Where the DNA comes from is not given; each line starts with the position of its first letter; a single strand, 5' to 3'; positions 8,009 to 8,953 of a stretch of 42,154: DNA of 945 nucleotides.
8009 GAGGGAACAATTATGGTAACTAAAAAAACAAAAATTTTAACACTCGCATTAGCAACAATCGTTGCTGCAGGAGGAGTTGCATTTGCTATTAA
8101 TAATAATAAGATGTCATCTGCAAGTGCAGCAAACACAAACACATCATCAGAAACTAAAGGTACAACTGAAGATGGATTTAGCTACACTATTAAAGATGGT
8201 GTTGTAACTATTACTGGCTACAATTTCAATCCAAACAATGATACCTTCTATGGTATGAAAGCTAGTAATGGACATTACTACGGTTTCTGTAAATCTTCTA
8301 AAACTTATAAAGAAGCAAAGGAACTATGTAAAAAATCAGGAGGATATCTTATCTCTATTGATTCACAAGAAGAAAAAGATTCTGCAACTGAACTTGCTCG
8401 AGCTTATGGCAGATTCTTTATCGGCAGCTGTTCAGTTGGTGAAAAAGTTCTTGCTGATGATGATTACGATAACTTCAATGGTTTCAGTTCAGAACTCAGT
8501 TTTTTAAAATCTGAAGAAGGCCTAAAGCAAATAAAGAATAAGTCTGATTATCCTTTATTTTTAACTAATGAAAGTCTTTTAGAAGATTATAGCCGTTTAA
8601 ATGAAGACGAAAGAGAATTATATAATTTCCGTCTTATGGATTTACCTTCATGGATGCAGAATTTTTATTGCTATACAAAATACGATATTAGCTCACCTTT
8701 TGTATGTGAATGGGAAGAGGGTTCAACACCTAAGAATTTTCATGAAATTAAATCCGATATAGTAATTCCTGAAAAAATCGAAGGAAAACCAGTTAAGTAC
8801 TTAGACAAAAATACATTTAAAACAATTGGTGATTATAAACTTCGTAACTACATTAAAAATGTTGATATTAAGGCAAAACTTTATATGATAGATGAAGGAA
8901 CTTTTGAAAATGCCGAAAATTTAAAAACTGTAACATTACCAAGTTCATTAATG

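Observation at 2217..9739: Four-paralog cluster of secreted proteins with a C-type-lectin-like domain inserted into the N-terminal cap of a BspA-type LRR solenoid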

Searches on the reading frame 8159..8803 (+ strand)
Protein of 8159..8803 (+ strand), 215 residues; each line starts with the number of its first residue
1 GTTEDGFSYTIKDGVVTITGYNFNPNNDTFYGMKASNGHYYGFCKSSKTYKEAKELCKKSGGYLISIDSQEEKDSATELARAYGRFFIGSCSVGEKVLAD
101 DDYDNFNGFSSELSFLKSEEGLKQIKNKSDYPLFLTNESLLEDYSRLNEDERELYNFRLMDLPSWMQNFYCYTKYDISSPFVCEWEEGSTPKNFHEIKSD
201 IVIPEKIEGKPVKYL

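Call 8: find_homologous_proteins(query=A2, max_evalue=0.001)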
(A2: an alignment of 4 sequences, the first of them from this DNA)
Query A2 (4 sequences): 1323 candidates shared short words with the query, none scored E <= 0.001.

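Call 9: search_solved_structures(query=A2, max_evalue=10, show_alignments=3)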
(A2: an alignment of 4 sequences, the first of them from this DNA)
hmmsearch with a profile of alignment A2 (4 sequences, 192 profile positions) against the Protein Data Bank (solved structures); distinct sequences matched with E-value up to 10: 126 (the best 60 are shown).
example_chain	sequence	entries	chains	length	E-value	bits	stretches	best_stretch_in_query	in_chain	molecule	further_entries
7jpt_A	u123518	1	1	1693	2.9e-15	60.5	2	38-110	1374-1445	Lymphocyte antigen 75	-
7jpu_A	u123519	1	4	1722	3.3e-15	60.3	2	38-110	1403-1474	Lymphocyte antigen 75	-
7qsr_A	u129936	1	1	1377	2.7e-13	54.1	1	48-88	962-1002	Secretory phospholipase A2 receptor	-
9wyt_J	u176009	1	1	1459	5.1e-09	40.1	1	49-83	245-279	yolk sac IgY receptor precursor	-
1jwi_A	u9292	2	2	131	4.3e-08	37.1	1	35-89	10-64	bitiscetin | bitiscetin alpha chain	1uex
3ubu_A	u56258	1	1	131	7.2e-08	36.4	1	29-121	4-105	Agglucetin subunit alpha-1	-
6xfq_A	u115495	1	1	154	8.7e-08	36.1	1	28-121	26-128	Snaclec agglucetin subunit alpha-1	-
3ubu_B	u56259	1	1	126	9.2e-08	36.1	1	35-114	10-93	Agglucetin subunit beta-2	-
6xfq_B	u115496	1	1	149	2.1e-07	34.9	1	35-98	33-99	Snaclec agglucetin subunit beta-2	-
1jwi_B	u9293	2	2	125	1.1e-06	32.6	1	35-87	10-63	platelet aggregation inducer | bitiscetin beta chain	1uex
5xts_A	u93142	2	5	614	1.8e-06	31.9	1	40-83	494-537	Macrophage mannose receptor 1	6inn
1bj3_A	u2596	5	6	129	3.8e-06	30.8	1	32-81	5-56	PROTEIN (COAGULATION FACTOR IX-BINDING PROTEIN A) | coagulation factor IX-binding protein A chain | Coagulation factor IX/X-binding protein A chain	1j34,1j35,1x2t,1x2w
1wt9_A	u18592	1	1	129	4.6e-06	30.5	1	32-81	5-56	agkisacutacin A chain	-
1iod_A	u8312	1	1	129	5.1e-06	30.4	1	32-81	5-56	COAGULATION FACTOR X BINDING PROTEIN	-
1y17_A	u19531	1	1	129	2.1e-05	28.4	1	35-81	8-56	anticoagulant protein A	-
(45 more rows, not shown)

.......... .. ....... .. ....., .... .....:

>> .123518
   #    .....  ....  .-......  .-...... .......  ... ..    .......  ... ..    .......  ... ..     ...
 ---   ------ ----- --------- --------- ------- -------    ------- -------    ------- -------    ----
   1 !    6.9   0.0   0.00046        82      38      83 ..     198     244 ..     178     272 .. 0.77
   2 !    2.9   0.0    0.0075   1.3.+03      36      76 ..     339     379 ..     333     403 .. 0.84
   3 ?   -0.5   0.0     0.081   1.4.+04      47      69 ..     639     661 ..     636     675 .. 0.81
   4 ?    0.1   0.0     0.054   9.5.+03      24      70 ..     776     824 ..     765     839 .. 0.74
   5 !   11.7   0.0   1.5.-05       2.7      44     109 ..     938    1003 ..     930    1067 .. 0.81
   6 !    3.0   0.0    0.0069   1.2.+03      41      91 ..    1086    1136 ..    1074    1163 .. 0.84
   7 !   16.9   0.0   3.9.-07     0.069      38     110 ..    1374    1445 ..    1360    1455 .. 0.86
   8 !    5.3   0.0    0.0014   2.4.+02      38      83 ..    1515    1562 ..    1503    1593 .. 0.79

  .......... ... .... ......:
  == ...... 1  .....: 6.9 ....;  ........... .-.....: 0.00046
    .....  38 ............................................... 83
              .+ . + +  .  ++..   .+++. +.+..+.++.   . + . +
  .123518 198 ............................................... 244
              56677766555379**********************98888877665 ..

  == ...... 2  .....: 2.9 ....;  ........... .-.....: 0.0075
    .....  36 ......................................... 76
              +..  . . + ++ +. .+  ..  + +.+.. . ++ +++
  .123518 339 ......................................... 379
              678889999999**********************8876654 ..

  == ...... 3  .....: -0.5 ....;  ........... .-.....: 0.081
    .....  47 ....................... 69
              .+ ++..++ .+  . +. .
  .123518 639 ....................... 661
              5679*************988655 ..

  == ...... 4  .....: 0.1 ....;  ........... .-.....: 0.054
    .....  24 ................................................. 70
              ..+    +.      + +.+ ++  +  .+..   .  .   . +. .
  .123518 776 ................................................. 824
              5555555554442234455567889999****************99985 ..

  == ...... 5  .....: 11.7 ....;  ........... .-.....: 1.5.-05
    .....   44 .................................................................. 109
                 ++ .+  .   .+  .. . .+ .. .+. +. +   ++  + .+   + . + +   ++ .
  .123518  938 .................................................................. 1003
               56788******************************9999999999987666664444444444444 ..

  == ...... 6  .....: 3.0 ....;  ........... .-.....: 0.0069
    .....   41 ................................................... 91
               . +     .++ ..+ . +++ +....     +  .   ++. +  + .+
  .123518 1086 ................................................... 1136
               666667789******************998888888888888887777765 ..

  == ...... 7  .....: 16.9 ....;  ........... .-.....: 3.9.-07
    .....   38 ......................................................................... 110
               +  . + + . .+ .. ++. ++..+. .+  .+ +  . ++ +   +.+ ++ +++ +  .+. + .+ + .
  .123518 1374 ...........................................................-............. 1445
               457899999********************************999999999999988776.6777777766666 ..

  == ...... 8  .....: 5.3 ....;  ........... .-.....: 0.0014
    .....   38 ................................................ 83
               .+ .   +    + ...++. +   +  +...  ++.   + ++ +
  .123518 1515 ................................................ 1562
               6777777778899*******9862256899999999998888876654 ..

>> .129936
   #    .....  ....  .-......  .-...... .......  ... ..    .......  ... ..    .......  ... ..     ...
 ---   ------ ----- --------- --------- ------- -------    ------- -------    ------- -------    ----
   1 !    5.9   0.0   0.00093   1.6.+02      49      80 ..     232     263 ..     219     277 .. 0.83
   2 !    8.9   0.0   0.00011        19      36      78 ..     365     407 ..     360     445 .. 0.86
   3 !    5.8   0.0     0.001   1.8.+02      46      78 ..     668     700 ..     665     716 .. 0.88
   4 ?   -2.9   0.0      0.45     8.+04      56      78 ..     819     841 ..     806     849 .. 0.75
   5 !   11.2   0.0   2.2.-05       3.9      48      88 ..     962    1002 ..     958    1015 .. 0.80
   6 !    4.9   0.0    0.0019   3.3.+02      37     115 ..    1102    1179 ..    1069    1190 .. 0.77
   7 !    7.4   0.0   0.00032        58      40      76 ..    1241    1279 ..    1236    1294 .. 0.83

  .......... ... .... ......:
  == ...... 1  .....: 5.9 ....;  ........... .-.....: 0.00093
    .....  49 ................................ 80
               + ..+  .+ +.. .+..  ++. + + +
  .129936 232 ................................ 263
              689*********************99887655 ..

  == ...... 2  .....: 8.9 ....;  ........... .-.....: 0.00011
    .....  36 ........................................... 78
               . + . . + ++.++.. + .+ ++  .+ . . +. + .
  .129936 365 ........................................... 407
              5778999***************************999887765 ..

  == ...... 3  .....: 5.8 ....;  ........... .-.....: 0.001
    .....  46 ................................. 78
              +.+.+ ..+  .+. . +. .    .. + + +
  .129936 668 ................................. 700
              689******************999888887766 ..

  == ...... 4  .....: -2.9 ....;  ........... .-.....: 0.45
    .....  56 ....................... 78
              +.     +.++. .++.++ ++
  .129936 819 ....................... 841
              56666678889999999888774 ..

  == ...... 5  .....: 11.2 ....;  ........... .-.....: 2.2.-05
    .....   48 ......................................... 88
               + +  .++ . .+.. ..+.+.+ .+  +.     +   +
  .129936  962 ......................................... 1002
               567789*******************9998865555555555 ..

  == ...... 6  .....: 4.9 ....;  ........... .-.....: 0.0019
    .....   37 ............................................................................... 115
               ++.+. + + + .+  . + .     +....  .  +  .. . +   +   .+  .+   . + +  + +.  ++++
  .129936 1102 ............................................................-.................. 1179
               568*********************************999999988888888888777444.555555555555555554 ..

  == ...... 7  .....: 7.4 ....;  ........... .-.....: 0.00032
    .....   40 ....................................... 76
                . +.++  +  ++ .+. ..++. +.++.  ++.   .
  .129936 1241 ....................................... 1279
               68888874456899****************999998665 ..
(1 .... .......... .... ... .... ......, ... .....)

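Call 12: find_related_loci(query=A2, collection=genome_contigs, flank=10000)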
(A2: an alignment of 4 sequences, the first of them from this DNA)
Query A2 (196 aa) in genome_contigs; peptide patterns used: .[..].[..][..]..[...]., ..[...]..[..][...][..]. (x = any residue, [..] = any of these).
67 stretches matched a pattern, but none encodes a relative of the query by tblastn (E <= 1e-3).

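Call 20: search_protein_representatives(alignment_id=A2)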
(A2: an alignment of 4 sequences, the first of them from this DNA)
Query: 4 sequences, 192 profile positions. Proteins with E-value up to 0.001 (for the whole library): 1207; up to 1e-10: 200; up to 1e-30: 9. The best 150 are listed.
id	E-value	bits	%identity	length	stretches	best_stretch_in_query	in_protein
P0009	1.9e-85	302.5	-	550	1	1-192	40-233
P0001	2.6e-83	295.6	-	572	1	1-192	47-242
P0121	6.7e-70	251.8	-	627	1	1-192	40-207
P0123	3.0e-47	178.0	-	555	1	1-192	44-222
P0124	5.1e-42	160.9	-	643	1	1-191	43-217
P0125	3.8e-41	158.0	-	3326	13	38-89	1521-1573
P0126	7.4e-36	140.8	-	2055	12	34-82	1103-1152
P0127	1.4e-33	133.4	-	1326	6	36-81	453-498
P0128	1.9e-33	132.9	-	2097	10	36-77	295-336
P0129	5.2e-30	121.7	-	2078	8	36-78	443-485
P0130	8.9e-30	121.0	-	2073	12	32-93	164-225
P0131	1.1e-29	120.7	-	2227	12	46-85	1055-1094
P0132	3.6e-29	119.0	-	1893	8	5-90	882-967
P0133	4.4e-29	118.7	-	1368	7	38-78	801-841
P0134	3.8e-28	115.7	-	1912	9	34-79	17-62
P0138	2.0e-26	110.1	-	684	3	1-79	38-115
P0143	1.6e-24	103.8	-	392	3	1-79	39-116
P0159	2.1e-20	90.4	-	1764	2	1-82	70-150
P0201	5.9e-16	75.9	-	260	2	2-79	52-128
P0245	6.7e-13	65.9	-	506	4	37-184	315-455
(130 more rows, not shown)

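Call 24: find_homologous_proteins(query=window:8159-8803:+, max_evalue=0.01)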
Query seq(215 aa): 114 candidates shared short words with the query, none scored E <= 0.01.
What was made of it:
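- Tried and rejected: The module alignment and the single module sequence returned nothing, not even the query's own proteins (calls 8, 24).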

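Call 27: find_encoding_contigs(protein=P0123, flank=10000)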
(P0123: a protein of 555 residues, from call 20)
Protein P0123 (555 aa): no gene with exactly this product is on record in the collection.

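Call 28: find_encoding_contigs(protein=P0124, flank=10000)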
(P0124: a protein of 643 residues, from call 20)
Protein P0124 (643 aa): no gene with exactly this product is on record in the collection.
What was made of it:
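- Tried and rejected: Not on record (calls 27, 28).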

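Call 31: predict_structure(alignment_id=A3)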
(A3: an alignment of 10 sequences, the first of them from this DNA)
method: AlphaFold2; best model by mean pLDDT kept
length: 196 residues; sequences in the alignment: 10
mean_pLDDT: 68.8   pTM: 0.64
mean pLDDT of the five models: 68.8, 68.7, 60.5, 59.6, 57.0
residues with pLDDT >= 90: 26; 70-90: 77; 50-70: 56; < 50: 37
segments of 3 or more residues with pLDDT < 50: 95-97, 99-126
pLDDT, mean of each block of 10 residues (from residue 1): 83 90 71 85 86 91 84 73 71 54 42 39 48 61 55 58 52 72 87 80
secondary structure, 60 per line:
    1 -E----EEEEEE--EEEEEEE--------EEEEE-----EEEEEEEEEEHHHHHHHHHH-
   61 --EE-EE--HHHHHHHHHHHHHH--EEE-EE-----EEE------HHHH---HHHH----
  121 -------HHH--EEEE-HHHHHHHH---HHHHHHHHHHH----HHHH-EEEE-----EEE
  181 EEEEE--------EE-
elements in order: E7-12 E15-21 E30-34 E40-49 H50-59 H70-83 E86-88 E97-99 H106-109 H113-116 E133-136 H138-145 H149-159 H164-167 E169-172 E178-185

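Call 34: fold_search(model_id=the predicted structure, library=pdb)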
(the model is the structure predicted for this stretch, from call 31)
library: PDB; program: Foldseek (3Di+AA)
matches with E <= 10: 511; with E <= 0.001: 28
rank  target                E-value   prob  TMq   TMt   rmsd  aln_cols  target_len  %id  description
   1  5ao6_A                4.3e-04  1.00  0.39  0.19  10.5       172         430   13  Endo180 D1-4, trigonal form (released 2015-10-28)
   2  7l63_A                4.3e-04  1.00  0.39  0.55   5.1       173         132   12  C-type carbohydrate-recognition domain 4 of the mannose receptor complexed with L-fucose-(alpha 1-2)-D-galactose-(beta (released 2021-02-03)
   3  4j6m_F                4.6e-04  1.00  0.41  0.59   9.0       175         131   18  Crystal structure of calcium2+-free wild-type CD23 lectin domain (crystal form D) (released 2013-08-28)
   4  3zhg_A                4.6e-04  1.00  0.38  0.55  10.1       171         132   16  Crystallographic structure of the native mouse SIGN-R1 CRD domain (released 2014-01-15)
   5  5e4l_A                5.2e-04  1.00  0.44  0.21   7.1       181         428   14  Structure of ligand binding region of uPARAP at pH 5.3 (released 2016-10-12)
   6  4zrw_A                5.2e-04  1.00  0.37  0.48   9.5       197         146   13  Structure of cow mincle complexed with trehalose (released 2016-05-25)
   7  5ao5_A                5.5e-04  1.00  0.42  0.21   9.7       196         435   15  Endo180 D1-4, monoclinic form (released 2015-10-28)
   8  1egi_B                5.5e-04  1.00  0.38  0.50   9.7       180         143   17  STRUCTURE OF A C-TYPE CARBOHYDRATE-RECOGNITION DOMAIN (CRD-4) FROM THE MACROPHAGE MANNOSE RECEPTOR (released 2000-08-30)
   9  5ao6_B                5.9e-04  1.00  0.38  0.18  10.8       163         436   16  Endo180 D1-4, trigonal form (released 2015-10-28)
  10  4zes_A                5.9e-04  1.00  0.40  0.52  11.2       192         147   10  Blood dendritic cell antigen 2 (BDCA-2) complexed with methyl-mannoside (released 2015-05-27)
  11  1k9i_H                5.9e-04  1.00  0.34  0.51  10.4       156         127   15  Complex of DC-SIGN and GlcNAc2Man3 (released 2001-12-21)
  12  6ghv_C                6.2e-04  1.00  0.36  0.51  10.5       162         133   15  Structure of a DC-SIGN CRD in complex with high affinity glycomimetic. (released 2019-09-11)
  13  9qy1                  6.6e-04  1.00  0.38  0.58   8.0       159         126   14  Endo180 (uPARAP) carbohydrate-recognition domain 2 with bound methyl fucoside (released 2025-05-28)
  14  5ao5_B                7.1e-04  1.00  0.41  0.20  17.1       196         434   12  Endo180 D1-4, monoclinic form (released 2015-10-28)
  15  5b1w_A                7.5e-04  1.00  0.40  0.58   8.6       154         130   13  Crystal structure of human dendritic cell inhibitory receptor (DCIR) C-type lectin domain in ligand-free form (released 2016-05-11)
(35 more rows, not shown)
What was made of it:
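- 8021..9739 (+): Paralog w4 (572 aa). Signal peptide; hairpin 51-67; CTLD ~75-233 (variable stretch 136-225; C103 and C229, plus C90, C137, C217); LRR_5 ~247-572; no tail. Module model in call 31 and Foldseek hits all CTLDs in call 34.
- On C-type lectin-like domain (Pfam Lectin_C, PF00059; CTLD superfamily): All 50 top PDB Foldseek hits are CTLDs, prob 1.00, with target-normalised TM 0.48-0.62 for single-domain targets (call 34).
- AlphaFold module model with CTLD topology, and 50 of 50 top PDB hits are CTLDs (calls 31, 34). The fold matches are mostly sugar-binding CRDs such as mannose receptor CRD4, DC-SIGN, SIGN-R1 and mincle (call 34).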

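Call 41: find_related_loci(query=A3, collection=metagenome_contigs, flank=8000)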
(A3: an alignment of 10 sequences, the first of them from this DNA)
Query A3 (196 aa) in metagenome_contigs; peptide patterns used: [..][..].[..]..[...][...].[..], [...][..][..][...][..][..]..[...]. (x = any residue, [..] = any of these).
600 stretches matched a pattern (row limit reached: there are more); 18 encode a relative of the query (tblastn E <= 1e-3); 18 distinct loci.
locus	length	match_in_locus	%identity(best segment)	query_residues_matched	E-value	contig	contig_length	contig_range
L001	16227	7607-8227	44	1-79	3e-16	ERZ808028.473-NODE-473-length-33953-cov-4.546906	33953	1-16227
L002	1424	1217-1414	48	1-67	1e-14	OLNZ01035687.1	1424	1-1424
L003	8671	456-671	35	12-82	2e-8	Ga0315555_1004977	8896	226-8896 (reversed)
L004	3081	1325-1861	45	37-89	3e-8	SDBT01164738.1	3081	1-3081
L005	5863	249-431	39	37-95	7e-8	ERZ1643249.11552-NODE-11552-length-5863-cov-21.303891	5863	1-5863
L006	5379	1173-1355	41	37-95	7e-8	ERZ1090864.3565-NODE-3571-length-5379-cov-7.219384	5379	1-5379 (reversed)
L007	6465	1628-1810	39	37-95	2e-7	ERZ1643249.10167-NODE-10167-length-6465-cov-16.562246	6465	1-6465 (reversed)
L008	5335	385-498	47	37-74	5e-7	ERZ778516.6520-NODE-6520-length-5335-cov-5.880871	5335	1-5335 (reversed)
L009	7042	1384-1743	27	37-189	7e-7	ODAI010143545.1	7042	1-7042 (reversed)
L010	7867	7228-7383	35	37-90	8e-7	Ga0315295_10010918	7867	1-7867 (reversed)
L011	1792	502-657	39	34-87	8e-7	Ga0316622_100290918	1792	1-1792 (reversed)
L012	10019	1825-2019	37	27-89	1e-6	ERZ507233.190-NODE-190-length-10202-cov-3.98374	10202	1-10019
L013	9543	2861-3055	37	27-89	1e-6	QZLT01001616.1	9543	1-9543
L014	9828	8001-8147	37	33-84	4e-6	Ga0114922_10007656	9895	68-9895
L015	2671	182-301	43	40-79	4e-6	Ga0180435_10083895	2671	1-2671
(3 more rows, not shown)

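Call 67: search_protein_families(library=pfam, proteins=[P0123, P0124, P0138, P0143, P0201, P0245], max_evalue=0.01)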
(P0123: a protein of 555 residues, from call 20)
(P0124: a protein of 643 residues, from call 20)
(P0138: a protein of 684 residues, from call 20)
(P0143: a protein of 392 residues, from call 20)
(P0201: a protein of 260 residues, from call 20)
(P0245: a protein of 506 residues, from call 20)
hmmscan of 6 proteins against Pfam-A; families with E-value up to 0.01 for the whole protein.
P0123 (555 aa): 3 families
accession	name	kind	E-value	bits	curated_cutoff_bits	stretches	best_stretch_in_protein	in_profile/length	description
PF13306.12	LRR_5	-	3.6e-59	198.6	27.7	3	290-406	2-117/127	BspA type Leucine rich repeat region (6 copies)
PF13855.12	LRR_8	-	0.00065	19.9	27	0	262-307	11-56/61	Leucine rich repeat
PF00059.27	Lectin_C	-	0.0057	17.8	22.6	0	91-134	3-46/107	Lectin C-type domain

P0124 (643 aa): 2 families
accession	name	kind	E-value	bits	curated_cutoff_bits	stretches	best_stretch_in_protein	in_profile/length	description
PF13306.12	LRR_5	-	3.6e-34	117.8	27.7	2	275-385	13-123/127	BspA type Leucine rich repeat region (6 copies)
PF00059.27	Lectin_C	-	0.0022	19.1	22.6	1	94-124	2-32/107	Lectin C-type domain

P0138 (684 aa): 3 families
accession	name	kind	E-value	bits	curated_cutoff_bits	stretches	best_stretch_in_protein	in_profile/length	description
PF13306.12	LRR_5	-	2.7e-80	266.9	27.7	4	543-663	2-118/127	BspA type Leucine rich repeat region (6 copies)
PF00059.27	Lectin_C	-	8.1e-33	113.8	22.6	2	83-187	2-106/107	Lectin C-type domain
PF13855.12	LRR_8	-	3e-05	24.2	27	0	359-404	8-54/61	Leucine rich repeat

P0143 (392 aa): 3 families
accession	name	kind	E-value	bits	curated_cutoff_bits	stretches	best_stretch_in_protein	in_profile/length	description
PF00059.27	Lectin_C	-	3.4e-33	115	22.6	2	84-189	2-106/107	Lectin C-type domain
PF13306.12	LRR_5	-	1.5e-09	38.2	27.7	1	332-388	36-86/127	BspA type Leucine rich repeat region (6 copies)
PF05966.18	Chordopox_A33R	-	0.0042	16.8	22.5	0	52-102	86-137/186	Chordopoxvirus A33R protein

P0201 (260 aa): 2 families
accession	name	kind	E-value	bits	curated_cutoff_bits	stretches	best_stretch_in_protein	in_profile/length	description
PF00059.27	Lectin_C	-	8.4e-16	59.1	22.6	1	96-198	2-106/107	Lectin C-type domain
PF13306.12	LRR_5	-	4.3e-08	33.6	27.7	1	226-260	22-56/127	BspA type Leucine rich repeat region (6 copies)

P0245 (506 aa): 4 families
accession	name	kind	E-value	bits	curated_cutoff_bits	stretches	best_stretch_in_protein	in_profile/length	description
PF00059.27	Lectin_C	-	8e-41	139.6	22.6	3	191-299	3-106/107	Lectin C-type domain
PF03891.20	DUF333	-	3.7e-09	37.2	25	0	50-72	4-26/47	Domain of unknown function (DUF333)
PF20114.4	DUF6504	-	0.0018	19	24.2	0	311-334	29-52/103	Domain of unknown function (DUF6504)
PF00193.23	Xlink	-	0.0093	16.6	27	0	324-346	11-33/92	Extracellular link domain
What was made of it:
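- Closest known: Hairpin - canonical Lectin_C - LRR_5 proteins from metagenomes. Different: They have full Pfam Lectin_C matches with WIG..D, GEPNN and WND, so presumably bind Ca2+ and sugar (call 67).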

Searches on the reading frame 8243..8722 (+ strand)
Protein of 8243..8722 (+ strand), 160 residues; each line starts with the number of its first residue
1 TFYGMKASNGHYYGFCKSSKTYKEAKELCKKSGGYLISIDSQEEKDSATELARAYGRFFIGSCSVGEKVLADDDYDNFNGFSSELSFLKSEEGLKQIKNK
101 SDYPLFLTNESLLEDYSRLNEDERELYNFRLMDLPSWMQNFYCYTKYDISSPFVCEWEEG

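Call 69: search_solved_structures(query=A5, max_evalue=0.001, show_alignments=0)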
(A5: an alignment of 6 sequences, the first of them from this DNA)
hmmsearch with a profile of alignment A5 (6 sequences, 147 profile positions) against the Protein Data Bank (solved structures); distinct sequences matched with E-value up to 0.001: 30.
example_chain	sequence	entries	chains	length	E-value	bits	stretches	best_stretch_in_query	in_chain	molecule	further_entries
7qsr_A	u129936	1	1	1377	2.3e-15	60.7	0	9-107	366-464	Secretory phospholipase A2 receptor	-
7jpt_A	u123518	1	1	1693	4.5e-15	59.7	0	12-74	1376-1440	Lymphocyte antigen 75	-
7jpu_A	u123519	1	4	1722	5.2e-15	59.5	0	12-74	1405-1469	Lymphocyte antigen 75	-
9wyt_J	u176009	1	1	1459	5.1e-10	43.3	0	22-56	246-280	yolk sac IgY receptor precursor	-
3ubu_B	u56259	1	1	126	7.8e-08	36.2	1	8-80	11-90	Agglucetin subunit beta-2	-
5xts_A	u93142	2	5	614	1.2e-07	35.7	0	16-66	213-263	Macrophage mannose receptor 1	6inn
6xfq_B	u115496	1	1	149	1.5e-07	35.4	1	8-75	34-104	Snaclec agglucetin subunit beta-2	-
1jwi_A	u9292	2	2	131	2.3e-07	34.7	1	9-55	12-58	bitiscetin | bitiscetin alpha chain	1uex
3ubu_A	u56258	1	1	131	7.7e-07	33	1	7-53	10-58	Agglucetin subunit alpha-1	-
6xfq_A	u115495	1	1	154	1.2e-06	32.4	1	7-53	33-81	Snaclec agglucetin subunit alpha-1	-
1jwi_B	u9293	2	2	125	2.1e-06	31.6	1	9-53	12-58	platelet aggregation inducer | bitiscetin beta chain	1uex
1bj3_A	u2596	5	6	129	2.2e-06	31.5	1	7-86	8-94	PROTEIN (COAGULATION FACTOR IX-BINDING PROTEIN A) | coagulation factor IX-binding protein A chain | Coagulation factor IX/X-binding protein A chain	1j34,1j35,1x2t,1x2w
5ao5_A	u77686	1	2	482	6.6e-06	30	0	9-51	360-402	C-TYPE MANNOSE RECEPTOR 2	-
5ao6_A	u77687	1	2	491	6.9e-06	29.9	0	9-51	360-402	C-TYPE MANNOSE RECEPTOR 2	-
5e4k_A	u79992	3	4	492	7e-06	29.9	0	9-51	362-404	C-type mannose receptor 2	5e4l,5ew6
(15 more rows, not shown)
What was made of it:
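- The module profile hits solved CTLDs: bitiscetin 4e-8, agglucetin 7e-8, DEC-205 3e-15 (calls 9, 69). The best single-domain sequence matches are snake-venom CTLDs, which bind proteins (calls 9, 69).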
